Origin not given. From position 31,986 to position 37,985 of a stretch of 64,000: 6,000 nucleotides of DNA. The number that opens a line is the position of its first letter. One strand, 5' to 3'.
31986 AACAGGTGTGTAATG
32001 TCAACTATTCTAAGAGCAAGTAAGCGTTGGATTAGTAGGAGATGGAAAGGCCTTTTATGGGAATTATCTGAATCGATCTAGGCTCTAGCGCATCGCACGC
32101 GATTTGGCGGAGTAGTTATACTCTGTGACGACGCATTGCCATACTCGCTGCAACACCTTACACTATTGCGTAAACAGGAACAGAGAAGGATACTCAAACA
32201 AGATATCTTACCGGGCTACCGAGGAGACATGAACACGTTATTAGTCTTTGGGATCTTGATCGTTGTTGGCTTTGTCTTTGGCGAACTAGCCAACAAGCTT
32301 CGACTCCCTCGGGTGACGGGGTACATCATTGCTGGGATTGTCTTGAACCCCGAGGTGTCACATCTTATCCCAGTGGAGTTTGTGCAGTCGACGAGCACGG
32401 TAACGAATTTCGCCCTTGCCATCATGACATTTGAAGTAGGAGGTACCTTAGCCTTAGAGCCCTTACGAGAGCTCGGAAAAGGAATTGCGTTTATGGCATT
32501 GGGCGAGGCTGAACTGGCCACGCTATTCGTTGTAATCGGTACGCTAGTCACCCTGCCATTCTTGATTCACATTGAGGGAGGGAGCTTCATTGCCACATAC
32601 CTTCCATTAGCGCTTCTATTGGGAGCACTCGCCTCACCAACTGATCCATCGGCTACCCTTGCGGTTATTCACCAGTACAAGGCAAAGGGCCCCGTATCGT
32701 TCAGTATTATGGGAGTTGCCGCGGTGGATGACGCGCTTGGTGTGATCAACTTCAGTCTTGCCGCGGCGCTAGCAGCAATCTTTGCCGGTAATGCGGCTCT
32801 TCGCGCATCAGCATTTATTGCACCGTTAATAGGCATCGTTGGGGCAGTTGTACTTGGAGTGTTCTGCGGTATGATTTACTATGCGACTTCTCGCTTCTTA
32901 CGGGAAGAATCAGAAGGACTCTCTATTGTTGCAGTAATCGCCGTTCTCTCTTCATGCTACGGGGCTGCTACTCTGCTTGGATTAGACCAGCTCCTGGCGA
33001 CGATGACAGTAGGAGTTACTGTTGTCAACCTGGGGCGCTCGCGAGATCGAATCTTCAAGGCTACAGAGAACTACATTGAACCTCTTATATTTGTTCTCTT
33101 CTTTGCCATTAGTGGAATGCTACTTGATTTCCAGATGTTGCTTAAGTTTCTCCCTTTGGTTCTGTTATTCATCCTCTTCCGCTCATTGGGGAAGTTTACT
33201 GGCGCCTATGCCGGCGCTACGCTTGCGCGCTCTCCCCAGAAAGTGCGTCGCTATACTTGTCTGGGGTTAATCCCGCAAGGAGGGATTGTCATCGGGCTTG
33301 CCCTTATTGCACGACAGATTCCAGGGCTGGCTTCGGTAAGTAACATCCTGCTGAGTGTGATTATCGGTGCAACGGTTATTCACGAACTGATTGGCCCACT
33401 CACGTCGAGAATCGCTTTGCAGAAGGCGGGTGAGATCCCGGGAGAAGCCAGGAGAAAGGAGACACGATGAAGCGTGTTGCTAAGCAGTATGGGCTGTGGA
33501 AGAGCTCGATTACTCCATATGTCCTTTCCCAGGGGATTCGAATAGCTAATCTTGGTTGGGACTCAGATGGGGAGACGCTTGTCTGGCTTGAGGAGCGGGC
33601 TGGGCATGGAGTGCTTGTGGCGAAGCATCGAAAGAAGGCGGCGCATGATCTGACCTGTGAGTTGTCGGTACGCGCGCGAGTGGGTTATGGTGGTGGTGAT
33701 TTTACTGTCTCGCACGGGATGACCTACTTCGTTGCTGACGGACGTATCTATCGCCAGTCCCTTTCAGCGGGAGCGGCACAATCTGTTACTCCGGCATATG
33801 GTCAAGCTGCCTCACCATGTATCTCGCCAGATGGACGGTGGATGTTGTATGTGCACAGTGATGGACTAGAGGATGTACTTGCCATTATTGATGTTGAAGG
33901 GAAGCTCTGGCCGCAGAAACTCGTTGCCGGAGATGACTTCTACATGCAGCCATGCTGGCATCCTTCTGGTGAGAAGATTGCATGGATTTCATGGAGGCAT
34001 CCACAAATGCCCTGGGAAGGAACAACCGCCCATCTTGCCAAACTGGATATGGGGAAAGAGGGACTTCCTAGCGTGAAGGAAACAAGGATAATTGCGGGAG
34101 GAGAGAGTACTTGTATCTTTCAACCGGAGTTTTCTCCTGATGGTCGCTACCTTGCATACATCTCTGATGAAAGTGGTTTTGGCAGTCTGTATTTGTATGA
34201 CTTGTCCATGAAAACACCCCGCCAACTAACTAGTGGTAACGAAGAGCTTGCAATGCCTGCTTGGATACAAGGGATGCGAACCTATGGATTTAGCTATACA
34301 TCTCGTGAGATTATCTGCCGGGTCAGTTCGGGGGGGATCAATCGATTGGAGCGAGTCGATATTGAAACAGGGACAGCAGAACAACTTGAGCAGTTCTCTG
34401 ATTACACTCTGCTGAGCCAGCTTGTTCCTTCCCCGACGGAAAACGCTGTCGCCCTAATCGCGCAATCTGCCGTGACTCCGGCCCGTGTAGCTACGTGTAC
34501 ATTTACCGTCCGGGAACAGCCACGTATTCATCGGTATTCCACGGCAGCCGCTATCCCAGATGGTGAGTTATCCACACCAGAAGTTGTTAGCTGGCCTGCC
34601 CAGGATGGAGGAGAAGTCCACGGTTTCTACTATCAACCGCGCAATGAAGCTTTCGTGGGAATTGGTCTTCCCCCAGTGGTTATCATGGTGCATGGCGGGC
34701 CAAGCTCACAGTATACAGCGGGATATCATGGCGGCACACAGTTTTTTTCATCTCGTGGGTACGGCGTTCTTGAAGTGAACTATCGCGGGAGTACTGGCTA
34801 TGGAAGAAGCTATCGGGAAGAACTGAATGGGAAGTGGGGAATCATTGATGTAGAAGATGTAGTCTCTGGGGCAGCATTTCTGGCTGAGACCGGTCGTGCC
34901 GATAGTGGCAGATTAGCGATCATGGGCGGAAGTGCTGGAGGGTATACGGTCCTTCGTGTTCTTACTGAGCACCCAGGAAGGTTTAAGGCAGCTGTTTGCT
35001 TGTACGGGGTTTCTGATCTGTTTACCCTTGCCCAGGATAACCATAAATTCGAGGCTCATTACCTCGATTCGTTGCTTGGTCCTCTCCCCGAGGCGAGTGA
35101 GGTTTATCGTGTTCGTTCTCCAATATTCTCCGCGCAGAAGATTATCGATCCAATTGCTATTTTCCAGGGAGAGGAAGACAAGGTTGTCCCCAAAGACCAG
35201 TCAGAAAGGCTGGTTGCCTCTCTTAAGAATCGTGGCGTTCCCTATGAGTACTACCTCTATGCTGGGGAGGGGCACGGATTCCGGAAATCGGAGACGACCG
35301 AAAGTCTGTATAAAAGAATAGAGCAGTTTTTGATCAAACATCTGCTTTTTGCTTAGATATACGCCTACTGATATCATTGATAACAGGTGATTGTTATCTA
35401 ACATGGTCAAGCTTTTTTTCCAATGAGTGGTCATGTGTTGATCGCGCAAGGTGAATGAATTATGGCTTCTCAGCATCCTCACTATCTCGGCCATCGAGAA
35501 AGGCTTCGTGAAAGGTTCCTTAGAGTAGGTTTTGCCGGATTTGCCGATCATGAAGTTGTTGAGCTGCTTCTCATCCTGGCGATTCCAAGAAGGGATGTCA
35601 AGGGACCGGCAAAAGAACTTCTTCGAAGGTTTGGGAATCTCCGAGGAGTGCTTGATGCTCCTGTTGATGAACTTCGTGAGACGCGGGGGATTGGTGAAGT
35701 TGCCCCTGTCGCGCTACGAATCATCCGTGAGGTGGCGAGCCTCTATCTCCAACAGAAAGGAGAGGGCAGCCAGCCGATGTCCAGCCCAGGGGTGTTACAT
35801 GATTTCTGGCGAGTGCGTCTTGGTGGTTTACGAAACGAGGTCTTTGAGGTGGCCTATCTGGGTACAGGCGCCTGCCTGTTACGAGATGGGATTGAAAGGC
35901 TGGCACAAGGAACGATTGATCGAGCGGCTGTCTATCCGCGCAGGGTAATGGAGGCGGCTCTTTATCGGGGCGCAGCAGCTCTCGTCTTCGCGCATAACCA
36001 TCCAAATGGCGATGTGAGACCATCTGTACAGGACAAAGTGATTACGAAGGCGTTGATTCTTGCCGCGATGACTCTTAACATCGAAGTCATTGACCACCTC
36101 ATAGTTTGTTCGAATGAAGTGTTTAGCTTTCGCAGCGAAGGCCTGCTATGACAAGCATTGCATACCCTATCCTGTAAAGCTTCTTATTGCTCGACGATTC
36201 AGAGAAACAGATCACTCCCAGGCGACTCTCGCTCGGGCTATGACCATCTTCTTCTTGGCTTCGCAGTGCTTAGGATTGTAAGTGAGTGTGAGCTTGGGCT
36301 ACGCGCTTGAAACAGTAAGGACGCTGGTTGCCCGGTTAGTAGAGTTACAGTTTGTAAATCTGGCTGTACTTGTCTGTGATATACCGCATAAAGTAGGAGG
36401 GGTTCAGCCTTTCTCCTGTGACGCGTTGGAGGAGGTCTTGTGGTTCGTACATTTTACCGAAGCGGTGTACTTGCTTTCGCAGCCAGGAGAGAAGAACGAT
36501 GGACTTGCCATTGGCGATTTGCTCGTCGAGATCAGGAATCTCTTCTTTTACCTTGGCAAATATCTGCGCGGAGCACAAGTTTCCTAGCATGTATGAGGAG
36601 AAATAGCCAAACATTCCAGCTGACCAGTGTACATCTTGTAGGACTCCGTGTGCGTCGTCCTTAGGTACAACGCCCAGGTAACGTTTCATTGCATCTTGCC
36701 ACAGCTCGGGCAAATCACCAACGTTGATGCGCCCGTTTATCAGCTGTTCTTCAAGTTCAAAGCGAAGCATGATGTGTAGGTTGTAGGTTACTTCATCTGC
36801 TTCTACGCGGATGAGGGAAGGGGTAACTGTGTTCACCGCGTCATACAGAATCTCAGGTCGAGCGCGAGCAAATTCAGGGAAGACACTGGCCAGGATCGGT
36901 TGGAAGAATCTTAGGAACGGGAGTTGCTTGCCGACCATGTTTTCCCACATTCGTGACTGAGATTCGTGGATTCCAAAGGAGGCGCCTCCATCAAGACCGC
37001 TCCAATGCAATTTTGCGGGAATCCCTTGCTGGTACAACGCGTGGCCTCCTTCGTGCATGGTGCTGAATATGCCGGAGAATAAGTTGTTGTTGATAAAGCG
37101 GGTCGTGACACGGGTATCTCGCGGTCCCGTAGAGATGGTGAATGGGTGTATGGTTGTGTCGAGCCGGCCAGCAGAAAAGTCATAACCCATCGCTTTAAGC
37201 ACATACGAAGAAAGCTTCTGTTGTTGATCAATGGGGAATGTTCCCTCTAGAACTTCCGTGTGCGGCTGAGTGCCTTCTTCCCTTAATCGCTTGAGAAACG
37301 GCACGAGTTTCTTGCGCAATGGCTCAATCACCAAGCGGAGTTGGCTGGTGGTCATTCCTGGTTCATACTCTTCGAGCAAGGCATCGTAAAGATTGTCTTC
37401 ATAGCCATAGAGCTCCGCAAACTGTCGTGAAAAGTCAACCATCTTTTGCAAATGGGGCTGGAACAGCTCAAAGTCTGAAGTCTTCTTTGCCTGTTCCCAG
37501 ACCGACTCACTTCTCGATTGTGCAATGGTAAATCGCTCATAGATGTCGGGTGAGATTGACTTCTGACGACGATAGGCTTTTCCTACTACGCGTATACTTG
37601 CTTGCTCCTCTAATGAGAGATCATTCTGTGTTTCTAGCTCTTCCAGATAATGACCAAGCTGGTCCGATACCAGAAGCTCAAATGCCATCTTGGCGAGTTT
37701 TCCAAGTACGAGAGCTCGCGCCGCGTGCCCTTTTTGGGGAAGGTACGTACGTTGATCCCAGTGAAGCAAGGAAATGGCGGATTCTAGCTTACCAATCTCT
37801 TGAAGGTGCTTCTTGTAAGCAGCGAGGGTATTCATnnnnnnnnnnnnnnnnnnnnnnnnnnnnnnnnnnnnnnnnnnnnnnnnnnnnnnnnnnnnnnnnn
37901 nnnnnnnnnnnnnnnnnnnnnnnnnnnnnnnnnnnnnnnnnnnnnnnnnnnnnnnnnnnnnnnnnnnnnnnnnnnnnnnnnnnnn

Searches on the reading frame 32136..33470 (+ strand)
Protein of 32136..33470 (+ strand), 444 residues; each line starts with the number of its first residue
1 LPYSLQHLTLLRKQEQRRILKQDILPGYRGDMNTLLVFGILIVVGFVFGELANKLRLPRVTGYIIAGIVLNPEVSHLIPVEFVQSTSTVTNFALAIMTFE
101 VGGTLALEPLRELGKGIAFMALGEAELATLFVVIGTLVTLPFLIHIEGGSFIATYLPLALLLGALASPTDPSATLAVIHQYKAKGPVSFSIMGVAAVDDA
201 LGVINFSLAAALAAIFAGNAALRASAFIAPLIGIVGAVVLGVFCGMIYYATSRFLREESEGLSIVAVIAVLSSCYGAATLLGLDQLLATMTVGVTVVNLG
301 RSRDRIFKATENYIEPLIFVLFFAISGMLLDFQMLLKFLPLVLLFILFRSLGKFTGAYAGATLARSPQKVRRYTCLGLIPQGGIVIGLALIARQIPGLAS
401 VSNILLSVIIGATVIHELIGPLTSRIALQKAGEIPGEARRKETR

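Call 47: search_protein_families(library=pfam, proteins=[window:32136-33470:+], max_evalue=0.00001)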
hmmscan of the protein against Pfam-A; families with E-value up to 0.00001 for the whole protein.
window:32136-33470:+ (444 aa): 1 family
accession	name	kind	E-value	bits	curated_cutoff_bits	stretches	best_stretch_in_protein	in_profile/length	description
PF00999.27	Na_H_Exchanger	-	2e-35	122.8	26.2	1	46-425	9-370/375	Sodium/hydrogen exchanger, transmembrane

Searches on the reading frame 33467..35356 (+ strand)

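Call 47: search_protein_families(library=pfam, proteins=[window:33467-35356:+], max_evalue=0.00001)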
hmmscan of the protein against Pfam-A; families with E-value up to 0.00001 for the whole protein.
window:33467-35356:+ (629 aa): 9 families
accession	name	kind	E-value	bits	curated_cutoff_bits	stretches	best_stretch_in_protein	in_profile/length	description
PF00326.27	Peptidase_S9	-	1.7e-47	162.1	22.6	1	424-626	7-210/213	Prolyl oligopeptidase family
PF20434.5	BD-FAE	-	5.6e-15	55.9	26.8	1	403-586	14-215/215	BD-FAE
PF01738.24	DLH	-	6.2e-12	46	21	1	470-611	86-194/217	Dienelactone hydrolase family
PF07676.18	PD40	-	3.5e-11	43.2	20.9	0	220-243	14-36/38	WD40-like Beta Propeller Repeat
PF12146.15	Hydrolase_4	-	9.8e-11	41.8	27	0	404-511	6-106/239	Serine aminopeptidase, S33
PF00561.26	Abhydrolase_1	-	6.6e-09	36.2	25.8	0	403-514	1-102/245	alpha/beta hydrolase fold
PF07859.19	Abhydrolase_3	-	1.1e-06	29.1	25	1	462-605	49-208/210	alpha/beta hydrolase fold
PF02129.25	Peptidase_S15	-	4.9e-06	26.9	23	0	425-531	46-146/262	X-Pro dipeptidyl-peptidase (S15 family)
PF00930.27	DPPIV_N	-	7.7e-06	25.3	22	0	221-268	241-289/354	Dipeptidyl peptidase IV (DPP IV) N-terminal region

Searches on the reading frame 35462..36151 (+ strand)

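Call 47: search_protein_families(library=pfam, proteins=[window:35462-36151:+], max_evalue=0.00001)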
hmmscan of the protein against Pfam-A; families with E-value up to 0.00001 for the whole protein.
window:35462-36151:+ (229 aa): 2 families
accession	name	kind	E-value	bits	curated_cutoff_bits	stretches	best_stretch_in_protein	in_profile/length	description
PF04002.20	RadC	-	4.1e-30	104.6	22.1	1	107-228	2-121/121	RadC-like JAB domain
PF20582.4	UPF0758_N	-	7e-08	32.9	27.1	1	11-80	6-74/77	UPF0758 N-terminal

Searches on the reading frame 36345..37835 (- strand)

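Call 47: search_protein_families(library=pfam, proteins=[window:36345-37835:-], max_evalue=0.00001)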
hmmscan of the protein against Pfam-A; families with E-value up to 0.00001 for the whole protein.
window:36345-37835:- (496 aa): 1 family
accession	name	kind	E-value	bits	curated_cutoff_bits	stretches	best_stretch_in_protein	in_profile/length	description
PF02074.21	Peptidase_M32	-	1.3e-175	585.2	25.1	1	7-490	2-489/489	Carboxypeptidase Taq (M32) metallopeptidase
